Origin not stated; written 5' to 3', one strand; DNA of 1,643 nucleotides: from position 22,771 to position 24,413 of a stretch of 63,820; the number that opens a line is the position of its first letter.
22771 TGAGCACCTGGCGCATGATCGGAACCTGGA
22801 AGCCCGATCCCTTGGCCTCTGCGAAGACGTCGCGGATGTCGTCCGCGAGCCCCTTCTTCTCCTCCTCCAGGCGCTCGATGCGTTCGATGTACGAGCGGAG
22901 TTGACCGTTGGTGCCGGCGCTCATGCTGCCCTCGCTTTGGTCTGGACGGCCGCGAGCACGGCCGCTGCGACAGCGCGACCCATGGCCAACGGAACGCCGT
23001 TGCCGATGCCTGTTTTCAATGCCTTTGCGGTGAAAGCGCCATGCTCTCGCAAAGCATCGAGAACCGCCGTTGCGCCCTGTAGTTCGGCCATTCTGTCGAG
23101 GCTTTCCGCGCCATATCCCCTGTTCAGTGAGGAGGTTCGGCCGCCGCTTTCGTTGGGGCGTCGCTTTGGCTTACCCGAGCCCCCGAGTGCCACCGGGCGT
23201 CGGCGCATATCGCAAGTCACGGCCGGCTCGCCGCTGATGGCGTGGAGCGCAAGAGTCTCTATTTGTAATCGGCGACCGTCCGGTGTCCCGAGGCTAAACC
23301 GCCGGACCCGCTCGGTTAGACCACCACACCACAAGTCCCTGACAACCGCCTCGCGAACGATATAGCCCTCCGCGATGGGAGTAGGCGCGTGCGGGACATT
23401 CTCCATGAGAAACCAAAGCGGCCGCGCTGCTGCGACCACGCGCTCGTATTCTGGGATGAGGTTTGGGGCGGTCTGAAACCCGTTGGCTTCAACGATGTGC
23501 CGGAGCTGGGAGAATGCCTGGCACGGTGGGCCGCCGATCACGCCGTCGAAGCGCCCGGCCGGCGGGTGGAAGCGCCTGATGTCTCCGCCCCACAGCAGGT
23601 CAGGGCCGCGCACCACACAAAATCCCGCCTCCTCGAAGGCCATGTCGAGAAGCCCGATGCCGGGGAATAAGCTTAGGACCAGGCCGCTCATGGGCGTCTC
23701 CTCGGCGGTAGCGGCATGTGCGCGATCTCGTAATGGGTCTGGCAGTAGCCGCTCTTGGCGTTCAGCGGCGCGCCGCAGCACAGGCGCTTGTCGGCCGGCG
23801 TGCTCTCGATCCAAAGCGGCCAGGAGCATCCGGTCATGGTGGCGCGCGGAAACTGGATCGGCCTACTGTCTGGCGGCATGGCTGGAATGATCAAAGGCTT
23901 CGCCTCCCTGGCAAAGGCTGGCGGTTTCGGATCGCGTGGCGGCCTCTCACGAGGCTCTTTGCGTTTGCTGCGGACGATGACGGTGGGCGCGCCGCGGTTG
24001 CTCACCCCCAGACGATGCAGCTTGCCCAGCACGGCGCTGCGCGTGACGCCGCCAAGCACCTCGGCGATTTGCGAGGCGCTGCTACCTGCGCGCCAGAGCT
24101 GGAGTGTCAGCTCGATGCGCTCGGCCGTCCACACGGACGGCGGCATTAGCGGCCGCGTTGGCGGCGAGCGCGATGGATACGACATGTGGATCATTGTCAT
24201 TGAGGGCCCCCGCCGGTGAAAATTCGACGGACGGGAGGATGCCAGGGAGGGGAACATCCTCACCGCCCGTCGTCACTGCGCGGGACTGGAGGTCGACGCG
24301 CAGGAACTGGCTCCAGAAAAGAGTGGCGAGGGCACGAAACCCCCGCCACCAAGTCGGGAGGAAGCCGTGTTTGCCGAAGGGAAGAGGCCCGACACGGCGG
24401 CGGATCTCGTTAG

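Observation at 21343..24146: Leftward early operon assembled from host cell-cycle and nucleoid regulator homologues (GcrA, GapR, C5 methyltransferase, wHTH, RHH, DUF1376, Myb-like)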

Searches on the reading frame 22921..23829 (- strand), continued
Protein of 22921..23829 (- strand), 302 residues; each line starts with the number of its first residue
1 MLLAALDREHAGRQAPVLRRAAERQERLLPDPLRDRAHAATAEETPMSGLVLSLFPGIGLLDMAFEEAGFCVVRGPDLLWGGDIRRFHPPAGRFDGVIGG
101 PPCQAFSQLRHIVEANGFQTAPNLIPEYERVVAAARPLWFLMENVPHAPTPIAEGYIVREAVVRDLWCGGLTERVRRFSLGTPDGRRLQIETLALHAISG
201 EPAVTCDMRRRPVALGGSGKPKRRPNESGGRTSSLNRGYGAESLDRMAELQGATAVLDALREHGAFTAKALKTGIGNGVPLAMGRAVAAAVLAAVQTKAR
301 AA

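Call 54: find_encoding_contigs(protein=P0042, flank=6000, max_places=2)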
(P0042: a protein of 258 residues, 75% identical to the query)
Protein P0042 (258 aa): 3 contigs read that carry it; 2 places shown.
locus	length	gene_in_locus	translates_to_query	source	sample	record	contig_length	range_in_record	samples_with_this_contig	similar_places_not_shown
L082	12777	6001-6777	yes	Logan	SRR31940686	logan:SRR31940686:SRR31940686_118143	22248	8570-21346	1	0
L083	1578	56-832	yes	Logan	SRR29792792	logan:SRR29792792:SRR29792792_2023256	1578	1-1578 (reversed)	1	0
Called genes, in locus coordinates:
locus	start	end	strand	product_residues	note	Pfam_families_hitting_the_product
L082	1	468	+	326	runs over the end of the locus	PF03837:RecT (faint)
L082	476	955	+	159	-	-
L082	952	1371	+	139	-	-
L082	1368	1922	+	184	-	-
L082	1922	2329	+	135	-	-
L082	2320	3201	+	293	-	PF02739:5_3_exonuc_N, PF01367:5_3_exonuc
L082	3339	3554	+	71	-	-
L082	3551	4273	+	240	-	-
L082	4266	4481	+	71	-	-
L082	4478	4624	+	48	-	-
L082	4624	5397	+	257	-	PF13505:OMP_b-brl, PF01389:OmpA_membrane (faint)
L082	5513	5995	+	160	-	PF22381:Staph_reg_Sar_Rot (weak), PF01047:MarR, PF12802:MarR_2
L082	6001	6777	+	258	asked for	PF00145:DNA_methylase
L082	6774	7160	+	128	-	PF19474:DUF6011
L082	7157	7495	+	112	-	-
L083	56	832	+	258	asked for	PF00145:DNA_methylase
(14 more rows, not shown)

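Call 56: find_related_loci(query=A2, collection=viral_contigs, flank=8000)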
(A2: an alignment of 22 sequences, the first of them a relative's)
Query A2 (256 aa) in viral_contigs; peptide patterns used: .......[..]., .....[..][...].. (x = any residue, [..] = any of these).
169 stretches matched a pattern; 167 encode a relative of the query (tblastn E <= 1e-3); the best 80 are kept; 80 distinct loci.
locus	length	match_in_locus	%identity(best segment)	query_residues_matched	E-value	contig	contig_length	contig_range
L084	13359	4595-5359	67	1-249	4e-106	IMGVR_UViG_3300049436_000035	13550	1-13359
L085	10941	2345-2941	77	4-206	2e-99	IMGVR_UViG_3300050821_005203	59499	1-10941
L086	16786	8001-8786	61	4-253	7e-94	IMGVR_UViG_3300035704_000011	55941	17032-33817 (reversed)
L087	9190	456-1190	60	1-251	2e-88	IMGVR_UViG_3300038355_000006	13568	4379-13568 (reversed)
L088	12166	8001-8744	60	1-256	2e-87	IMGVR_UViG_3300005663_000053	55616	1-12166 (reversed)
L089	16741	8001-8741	60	1-250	4e-87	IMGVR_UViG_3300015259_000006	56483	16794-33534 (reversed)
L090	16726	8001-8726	62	1-249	5e-87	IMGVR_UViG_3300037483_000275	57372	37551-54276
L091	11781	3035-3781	59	1-250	1e-84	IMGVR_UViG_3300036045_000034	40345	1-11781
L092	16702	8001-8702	60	1-238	1e-83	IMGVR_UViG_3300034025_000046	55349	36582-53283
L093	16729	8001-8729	58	1-251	2e-80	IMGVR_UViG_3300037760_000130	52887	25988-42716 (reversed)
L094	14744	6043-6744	57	4-249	5e-80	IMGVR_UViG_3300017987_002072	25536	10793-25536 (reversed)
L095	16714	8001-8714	56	4-255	1e-79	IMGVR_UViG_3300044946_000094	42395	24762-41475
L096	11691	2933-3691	56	1-253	5e-79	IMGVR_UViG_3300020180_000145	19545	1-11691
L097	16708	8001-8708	56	1-239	3e-78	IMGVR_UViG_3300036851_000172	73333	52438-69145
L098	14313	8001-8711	58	1-238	5e-78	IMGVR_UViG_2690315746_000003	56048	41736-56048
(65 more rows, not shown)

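Call 84: search_protein_families(library=ncbifam, max_evalue=0.01, proteins=[window:22924-23691:-])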
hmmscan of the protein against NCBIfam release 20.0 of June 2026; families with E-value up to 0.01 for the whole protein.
window:22924-23691:- (256 aa): 1 family
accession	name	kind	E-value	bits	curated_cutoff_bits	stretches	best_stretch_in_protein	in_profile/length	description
TIGR00675.1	dcm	superfamily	7.9e-11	42.2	100.65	1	45-100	58-111/329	DNA (cytosine-5-)-methyltransferase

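Call 88: search_protein_families(library=pfam, max_evalue=0.001, proteins=[L097:8852-9457:+, L097:11965-12693:+])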
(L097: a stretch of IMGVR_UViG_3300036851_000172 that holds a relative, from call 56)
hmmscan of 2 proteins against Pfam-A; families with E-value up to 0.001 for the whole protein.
L097:8852-9457:+ (201 aa): 1 family
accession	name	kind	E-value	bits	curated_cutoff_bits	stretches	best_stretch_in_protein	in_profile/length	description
PF07750.17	GcrA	-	2e-34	119.7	26.9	1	4-161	2-143/155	GcrA cell cycle regulator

L097:11965-12693:+ (242 aa): 1 family
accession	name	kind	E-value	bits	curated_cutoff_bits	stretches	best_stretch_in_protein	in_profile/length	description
PF10073.14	GapR_DNA-bd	-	3.8e-15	55.7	22.6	1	34-104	2-72/72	GapR-like, DNA-binding domain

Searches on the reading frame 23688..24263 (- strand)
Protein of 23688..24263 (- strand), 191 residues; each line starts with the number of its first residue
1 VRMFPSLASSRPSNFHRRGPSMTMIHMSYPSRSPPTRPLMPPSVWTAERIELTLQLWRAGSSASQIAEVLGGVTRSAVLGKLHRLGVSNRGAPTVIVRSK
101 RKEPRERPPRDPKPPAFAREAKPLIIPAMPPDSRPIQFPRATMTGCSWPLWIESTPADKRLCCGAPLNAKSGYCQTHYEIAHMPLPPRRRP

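Call 3: search_protein_families(library=pfam, max_evalue=0.1, proteins=[window:23688-24263:-])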
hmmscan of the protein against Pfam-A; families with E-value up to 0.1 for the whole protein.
window:23688-24263:- (191 aa): 2 families
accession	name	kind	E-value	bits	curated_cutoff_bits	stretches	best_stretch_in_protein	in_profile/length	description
PF07750.17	GcrA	-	6.4e-22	79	26.9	1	45-189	3-152/155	GcrA cell cycle regulator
PF13384.12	HTH_23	-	0.086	13.1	24.6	0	53-78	10-34/50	Homeodomain-like domain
